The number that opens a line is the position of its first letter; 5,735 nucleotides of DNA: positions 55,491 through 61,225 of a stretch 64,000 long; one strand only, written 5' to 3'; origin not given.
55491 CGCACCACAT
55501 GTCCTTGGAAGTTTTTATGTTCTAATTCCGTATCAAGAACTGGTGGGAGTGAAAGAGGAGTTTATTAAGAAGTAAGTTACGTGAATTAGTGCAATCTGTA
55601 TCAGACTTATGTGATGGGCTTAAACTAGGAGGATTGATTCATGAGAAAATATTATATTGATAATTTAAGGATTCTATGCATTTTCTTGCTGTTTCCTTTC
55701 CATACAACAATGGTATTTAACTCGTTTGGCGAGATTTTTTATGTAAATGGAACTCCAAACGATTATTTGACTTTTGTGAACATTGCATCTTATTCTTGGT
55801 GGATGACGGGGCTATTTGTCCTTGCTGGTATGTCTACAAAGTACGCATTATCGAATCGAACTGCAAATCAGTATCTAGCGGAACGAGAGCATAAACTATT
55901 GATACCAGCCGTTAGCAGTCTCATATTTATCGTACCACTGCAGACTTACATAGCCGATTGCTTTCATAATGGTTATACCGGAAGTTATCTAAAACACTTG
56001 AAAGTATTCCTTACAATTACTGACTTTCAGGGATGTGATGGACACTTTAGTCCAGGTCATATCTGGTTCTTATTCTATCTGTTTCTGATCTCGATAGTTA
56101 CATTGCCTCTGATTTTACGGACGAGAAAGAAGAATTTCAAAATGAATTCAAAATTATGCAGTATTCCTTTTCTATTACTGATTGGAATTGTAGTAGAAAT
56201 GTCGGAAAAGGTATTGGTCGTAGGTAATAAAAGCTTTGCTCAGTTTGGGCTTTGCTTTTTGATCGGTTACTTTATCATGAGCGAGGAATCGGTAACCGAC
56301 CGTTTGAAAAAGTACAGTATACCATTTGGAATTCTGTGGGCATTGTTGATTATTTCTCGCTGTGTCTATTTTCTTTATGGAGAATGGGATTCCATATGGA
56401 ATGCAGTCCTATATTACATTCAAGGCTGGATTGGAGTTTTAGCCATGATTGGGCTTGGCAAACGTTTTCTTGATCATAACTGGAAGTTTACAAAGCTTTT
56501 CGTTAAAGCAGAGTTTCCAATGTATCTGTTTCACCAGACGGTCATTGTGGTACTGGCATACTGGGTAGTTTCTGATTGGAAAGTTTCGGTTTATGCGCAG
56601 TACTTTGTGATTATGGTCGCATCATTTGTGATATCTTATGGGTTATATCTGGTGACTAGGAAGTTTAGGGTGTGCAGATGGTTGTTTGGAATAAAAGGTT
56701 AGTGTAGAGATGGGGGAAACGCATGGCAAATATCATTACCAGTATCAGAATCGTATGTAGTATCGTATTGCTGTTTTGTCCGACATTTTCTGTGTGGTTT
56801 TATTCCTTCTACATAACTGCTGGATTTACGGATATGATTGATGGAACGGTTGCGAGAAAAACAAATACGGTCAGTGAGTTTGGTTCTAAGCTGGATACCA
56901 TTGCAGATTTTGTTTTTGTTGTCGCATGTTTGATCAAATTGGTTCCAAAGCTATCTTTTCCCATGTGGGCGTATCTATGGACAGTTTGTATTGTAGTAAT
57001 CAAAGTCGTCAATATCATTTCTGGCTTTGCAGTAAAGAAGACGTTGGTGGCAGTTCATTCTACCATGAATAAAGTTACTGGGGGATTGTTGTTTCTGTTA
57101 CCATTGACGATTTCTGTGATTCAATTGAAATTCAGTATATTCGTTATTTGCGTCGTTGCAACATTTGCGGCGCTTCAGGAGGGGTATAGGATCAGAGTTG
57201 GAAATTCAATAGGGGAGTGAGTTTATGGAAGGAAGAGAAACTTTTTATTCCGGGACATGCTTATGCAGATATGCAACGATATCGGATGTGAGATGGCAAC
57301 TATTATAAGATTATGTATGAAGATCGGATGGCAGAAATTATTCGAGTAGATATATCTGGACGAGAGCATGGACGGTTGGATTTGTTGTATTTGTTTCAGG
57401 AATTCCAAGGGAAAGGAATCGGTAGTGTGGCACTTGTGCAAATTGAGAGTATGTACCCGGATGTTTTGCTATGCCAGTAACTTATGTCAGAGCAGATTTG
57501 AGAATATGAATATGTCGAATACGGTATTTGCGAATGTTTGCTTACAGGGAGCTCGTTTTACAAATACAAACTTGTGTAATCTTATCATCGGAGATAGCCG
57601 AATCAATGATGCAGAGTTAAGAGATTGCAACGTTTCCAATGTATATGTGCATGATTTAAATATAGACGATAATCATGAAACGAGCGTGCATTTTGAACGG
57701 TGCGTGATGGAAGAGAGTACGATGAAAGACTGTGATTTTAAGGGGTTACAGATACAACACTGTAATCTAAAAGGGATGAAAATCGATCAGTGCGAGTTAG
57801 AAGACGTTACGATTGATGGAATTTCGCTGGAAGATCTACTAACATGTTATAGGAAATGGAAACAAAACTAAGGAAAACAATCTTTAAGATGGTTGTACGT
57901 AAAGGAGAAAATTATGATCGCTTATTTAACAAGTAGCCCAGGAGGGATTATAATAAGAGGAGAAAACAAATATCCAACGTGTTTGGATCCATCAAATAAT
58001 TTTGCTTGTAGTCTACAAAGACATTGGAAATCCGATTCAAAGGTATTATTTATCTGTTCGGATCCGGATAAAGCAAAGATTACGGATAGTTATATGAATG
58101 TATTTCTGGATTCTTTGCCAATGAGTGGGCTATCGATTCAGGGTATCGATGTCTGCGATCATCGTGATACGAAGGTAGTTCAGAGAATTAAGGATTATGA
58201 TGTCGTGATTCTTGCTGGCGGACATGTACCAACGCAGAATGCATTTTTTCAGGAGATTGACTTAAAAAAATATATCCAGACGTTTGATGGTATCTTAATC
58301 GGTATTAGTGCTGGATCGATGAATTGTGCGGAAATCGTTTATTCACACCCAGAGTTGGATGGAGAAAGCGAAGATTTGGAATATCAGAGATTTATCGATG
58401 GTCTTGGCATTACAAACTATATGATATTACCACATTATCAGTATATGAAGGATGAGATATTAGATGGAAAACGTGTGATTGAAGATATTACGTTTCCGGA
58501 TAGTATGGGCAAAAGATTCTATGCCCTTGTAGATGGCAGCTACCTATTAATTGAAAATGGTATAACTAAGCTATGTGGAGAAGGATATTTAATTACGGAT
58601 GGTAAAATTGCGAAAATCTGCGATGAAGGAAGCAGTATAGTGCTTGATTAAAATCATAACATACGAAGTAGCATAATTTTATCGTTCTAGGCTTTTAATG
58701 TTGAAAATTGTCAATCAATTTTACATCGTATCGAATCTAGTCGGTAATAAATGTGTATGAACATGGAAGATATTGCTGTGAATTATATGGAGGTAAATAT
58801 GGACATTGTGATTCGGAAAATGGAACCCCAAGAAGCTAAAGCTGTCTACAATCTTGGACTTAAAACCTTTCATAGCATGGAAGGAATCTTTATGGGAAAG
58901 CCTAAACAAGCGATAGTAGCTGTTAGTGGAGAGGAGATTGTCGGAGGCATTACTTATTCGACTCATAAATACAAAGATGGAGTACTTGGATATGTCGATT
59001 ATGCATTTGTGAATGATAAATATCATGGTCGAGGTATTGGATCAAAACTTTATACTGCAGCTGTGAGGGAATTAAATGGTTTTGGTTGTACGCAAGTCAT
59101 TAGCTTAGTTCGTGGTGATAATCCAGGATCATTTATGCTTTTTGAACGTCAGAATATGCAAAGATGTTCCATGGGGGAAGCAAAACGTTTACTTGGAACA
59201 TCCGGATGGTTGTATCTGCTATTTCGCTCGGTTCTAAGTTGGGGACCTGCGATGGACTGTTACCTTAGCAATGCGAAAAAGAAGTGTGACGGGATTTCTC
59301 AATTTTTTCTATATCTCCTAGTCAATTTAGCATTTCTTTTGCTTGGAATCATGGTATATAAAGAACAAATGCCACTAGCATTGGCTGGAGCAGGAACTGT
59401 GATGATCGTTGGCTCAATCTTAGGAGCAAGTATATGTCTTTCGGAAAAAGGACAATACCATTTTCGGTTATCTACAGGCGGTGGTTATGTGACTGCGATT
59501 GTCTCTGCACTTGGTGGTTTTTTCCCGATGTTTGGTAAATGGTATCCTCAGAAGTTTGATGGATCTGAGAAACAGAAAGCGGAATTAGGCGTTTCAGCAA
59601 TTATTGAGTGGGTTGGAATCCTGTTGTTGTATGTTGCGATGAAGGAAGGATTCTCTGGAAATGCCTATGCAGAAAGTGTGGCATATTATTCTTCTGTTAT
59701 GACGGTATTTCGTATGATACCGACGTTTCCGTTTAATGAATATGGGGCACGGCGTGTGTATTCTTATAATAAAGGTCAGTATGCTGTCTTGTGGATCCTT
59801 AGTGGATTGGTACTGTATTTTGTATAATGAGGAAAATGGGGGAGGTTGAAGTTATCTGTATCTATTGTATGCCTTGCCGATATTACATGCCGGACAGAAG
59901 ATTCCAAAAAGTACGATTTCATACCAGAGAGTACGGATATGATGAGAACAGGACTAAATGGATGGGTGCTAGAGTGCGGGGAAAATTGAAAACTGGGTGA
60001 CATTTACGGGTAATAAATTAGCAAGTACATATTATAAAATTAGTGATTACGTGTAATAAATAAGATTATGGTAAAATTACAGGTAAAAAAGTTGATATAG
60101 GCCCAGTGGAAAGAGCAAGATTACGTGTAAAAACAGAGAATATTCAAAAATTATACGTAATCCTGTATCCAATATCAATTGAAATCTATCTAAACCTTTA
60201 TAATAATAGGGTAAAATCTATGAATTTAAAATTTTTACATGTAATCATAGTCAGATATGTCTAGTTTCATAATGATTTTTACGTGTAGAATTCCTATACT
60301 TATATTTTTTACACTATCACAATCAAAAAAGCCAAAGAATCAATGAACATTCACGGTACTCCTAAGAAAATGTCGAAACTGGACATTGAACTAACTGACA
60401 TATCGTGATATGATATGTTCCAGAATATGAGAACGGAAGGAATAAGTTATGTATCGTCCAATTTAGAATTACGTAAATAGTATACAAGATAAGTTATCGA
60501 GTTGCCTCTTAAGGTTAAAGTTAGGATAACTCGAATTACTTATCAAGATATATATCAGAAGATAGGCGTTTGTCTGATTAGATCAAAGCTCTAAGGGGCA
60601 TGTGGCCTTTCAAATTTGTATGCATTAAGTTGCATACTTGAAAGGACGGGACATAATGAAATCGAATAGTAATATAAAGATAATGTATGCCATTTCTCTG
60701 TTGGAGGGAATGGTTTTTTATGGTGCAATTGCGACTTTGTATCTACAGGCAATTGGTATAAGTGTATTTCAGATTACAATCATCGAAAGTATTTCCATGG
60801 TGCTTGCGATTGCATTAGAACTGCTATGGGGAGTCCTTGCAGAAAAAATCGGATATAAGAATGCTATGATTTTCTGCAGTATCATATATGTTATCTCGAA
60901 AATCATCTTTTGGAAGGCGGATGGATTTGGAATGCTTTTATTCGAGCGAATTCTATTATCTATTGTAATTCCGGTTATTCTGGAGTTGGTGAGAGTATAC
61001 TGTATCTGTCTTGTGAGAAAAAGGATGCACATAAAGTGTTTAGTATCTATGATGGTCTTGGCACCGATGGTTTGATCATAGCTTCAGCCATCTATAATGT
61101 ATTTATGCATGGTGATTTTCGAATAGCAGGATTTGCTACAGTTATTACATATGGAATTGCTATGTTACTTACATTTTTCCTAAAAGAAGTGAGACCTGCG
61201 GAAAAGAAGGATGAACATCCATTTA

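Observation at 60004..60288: Phased array of TTAC-NN-GTAA palindromes with alternating 44/30-bp spacing; a dispersed family in this window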

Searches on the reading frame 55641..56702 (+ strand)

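Call 9: search_protein_families(library=pfam, proteins=[window:55641-56702:+])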
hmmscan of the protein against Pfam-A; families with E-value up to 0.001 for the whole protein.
window:55641-56702:+ (353 aa): 1 family
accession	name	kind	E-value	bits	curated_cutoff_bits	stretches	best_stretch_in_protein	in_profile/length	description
PF01757.29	Acyl_transf_3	-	3.2e-21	76.2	31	1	4-336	2-325/326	Acyltransferase domain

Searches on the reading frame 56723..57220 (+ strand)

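Call 9: search_protein_families(library=pfam, proteins=[window:56723-57220:+])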
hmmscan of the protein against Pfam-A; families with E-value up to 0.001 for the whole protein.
window:56723-57220:+ (165 aa): 1 family
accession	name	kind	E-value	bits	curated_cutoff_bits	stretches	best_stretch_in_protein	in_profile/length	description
PF01066.26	CDP-OH_P_transf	-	1.6e-19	71.2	22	1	1-147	3-150/152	CDP-alcohol phosphatidyltransferase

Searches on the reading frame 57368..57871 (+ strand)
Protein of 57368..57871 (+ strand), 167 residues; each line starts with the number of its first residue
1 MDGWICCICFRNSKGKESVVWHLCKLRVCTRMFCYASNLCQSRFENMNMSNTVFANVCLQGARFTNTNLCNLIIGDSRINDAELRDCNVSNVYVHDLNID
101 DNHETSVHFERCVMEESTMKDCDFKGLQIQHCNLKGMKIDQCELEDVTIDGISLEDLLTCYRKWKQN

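Call 9: search_protein_families(library=pfam, proteins=[window:57368-57871:+])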
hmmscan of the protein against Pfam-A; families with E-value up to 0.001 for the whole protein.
window:57368-57871:+ (167 aa): 4 families
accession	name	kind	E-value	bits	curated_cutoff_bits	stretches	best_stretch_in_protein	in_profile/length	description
PF13599.13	Pentapeptide_4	-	1.2e-15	57.7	38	2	105-155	4-54/78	Pentapeptide repeat region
PF00805.28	Pentapeptide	-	1.3e-12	47.5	20.2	1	37-69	6-38/40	Pentapeptide repeats (8 copies)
PF13576.12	Pentapeptide_3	-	2.3e-07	31.3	27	0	42-68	15-43/48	Pentapeptide repeats (9 copies)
PF23894.2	LD_SV2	-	0.00094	19.9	29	0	41-81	49-89/92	SV2A/B/C luminal domain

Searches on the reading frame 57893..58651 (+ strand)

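Call 9: search_protein_families(library=pfam, proteins=[window:57893-58651:+])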
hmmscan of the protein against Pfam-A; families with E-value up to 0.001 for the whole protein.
window:57893-58651:+ (252 aa): 1 family
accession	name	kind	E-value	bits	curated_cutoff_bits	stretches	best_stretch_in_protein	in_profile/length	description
PF03575.23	Peptidase_S51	-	4.3e-11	43.3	23.9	1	47-223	29-201/206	Peptidase family S51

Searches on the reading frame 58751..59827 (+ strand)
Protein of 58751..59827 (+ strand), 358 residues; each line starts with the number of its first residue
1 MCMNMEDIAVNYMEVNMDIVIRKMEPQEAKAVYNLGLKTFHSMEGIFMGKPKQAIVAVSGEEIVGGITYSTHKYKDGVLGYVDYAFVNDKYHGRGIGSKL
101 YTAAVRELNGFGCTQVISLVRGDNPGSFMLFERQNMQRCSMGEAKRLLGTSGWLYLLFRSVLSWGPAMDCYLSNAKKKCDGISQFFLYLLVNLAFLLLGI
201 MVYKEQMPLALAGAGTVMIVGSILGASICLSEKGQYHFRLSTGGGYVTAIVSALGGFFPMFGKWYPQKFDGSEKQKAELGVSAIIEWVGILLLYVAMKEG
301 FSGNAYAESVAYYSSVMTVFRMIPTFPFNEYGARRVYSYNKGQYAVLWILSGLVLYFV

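Call 9: search_protein_families(library=pfam, proteins=[window:58751-59827:+])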
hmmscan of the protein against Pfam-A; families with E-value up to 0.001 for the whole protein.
window:58751-59827:+ (358 aa): 3 families
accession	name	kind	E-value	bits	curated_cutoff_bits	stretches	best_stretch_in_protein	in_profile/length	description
PF00583.31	Acetyltransf_1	-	3.5e-10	40.6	20.7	1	47-134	28-114/116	Acetyltransferase (GNAT) family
PF13508.13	Acetyltransf_7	-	3.3e-06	27.8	27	1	53-116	4-65/84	Acetyltransferase (GNAT) domain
PF13673.13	Acetyltransf_10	-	8.1e-06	26.3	23.6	1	41-108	20-80/128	Acetyltransferase (GNAT) domain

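Call 41: find_encoding_contigs(protein=window:58751-59827:+, flank=4000, max_places=10)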
Protein window:58751-59827:+ (358 aa): 1 contig read that carries it; 1 place shown.
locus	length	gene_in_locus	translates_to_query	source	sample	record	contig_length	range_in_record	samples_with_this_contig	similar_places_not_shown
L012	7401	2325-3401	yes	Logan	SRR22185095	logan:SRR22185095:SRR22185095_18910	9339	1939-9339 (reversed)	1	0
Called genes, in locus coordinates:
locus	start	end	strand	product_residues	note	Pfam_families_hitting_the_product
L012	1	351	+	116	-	?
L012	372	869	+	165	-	PF01066:CDP-OH_P_transf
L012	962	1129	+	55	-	-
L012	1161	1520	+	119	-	-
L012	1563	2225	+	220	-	PF03575:Peptidase_S51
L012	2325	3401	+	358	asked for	PF00583:Acetyltransf_1, PF13508:Acetyltransf_7 (weak)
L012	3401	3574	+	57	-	-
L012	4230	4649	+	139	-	PF07690:MFS_1, PF12832:MFS_1_like (weak)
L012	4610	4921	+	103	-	-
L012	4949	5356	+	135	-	-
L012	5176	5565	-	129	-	-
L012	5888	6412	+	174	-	PF00293:NUDIX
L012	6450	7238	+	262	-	-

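Call 43: find_homologous_proteins(query=window:58751-59827:+, max_evalue=1e-20)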
Query window:58751-59827:+ (358 aa): 4 proteins with E <= 1e-20 among 6299 candidates.
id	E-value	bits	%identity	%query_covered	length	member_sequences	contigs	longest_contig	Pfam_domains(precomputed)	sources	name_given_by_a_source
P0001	2.8e-226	768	100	96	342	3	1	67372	PF13508.14,PF00583.32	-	-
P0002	1.7e-119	417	56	95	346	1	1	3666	PF13673.14,PF13508.14,PF00583.32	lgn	-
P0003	9.0e-119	414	54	94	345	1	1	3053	PF13673.14,PF13302.14,PF13508.14,PF00583.32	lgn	-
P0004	4.2e-80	287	42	96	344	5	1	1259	PF13673.14,PF13508.14,PF00583.32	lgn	-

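Call 44: find_encoding_contigs(protein=P0002, flank=4000, max_places=3)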
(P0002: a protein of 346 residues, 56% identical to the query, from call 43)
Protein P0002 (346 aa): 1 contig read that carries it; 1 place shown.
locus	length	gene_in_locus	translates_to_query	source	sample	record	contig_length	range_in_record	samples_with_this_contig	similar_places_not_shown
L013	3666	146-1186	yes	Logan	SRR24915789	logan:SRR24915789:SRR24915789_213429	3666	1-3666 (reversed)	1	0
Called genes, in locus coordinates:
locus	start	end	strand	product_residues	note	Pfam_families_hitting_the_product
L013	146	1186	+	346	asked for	PF00583:Acetyltransf_1, PF13673:Acetyltransf_10 (weak), PF13508:Acetyltransf_7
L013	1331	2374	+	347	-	PF01381:HTH_3, PF12844:HTH_19 (weak), PF13443:HTH_26 (weak), PF13560:HTH_31 (weak)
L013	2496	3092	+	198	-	PF14196:ATC_hydrolase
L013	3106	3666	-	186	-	?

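Call 45: find_encoding_contigs(protein=P0003, flank=4000, max_places=3)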
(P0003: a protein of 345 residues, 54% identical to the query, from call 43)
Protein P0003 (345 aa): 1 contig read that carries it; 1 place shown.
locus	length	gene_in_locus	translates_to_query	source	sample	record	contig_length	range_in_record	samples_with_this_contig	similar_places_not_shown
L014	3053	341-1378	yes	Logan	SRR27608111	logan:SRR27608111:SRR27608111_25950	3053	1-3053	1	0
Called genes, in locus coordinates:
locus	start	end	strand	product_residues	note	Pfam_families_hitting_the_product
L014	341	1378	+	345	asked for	PF00583:Acetyltransf_1, PF13673:Acetyltransf_10 (weak), PF13302:Acetyltransf_3 (weak), PF13508:Acetyltransf_7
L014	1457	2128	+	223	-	PF00072:Response_reg, PF00486:Trans_reg_C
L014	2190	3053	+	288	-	?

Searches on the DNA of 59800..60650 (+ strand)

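Call 68: search_dna_similar(query=window:59990-60330:+, collection=phages, mode=distant, max_evalue=0.01, max_rows=10)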
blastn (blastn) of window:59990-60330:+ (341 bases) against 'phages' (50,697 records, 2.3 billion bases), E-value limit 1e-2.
No match.

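Call 90: search_rna_families(source=window, start=59800, end=60650, threshold=evalue, max_evalue=1)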
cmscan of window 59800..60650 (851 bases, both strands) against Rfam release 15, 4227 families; matches with E-value up to 1: 0.
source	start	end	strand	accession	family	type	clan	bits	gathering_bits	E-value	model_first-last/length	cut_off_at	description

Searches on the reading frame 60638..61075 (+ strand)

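Call 9: search_protein_families(library=pfam, proteins=[window:60638-61075:+])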
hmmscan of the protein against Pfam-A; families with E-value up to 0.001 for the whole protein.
window:60638-61075:+ (145 aa): 4 families
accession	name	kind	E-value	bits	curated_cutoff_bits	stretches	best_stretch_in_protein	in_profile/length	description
PF07690.21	MFS_1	-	7.2e-09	35.4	33.4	1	15-110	3-98/347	Major Facilitator Superfamily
PF12832.13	MFS_1_like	-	3.3e-06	26.8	25.2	1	33-128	23-122/373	MFS_1 like family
PF00083.30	Sugar_tr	-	3.6e-05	23.3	22.3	1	42-122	44-127/452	Sugar (and other) transporter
PF13347.12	MFS_2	-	0.00035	19.7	27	1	18-101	234-316/427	MFS/sugar transport protein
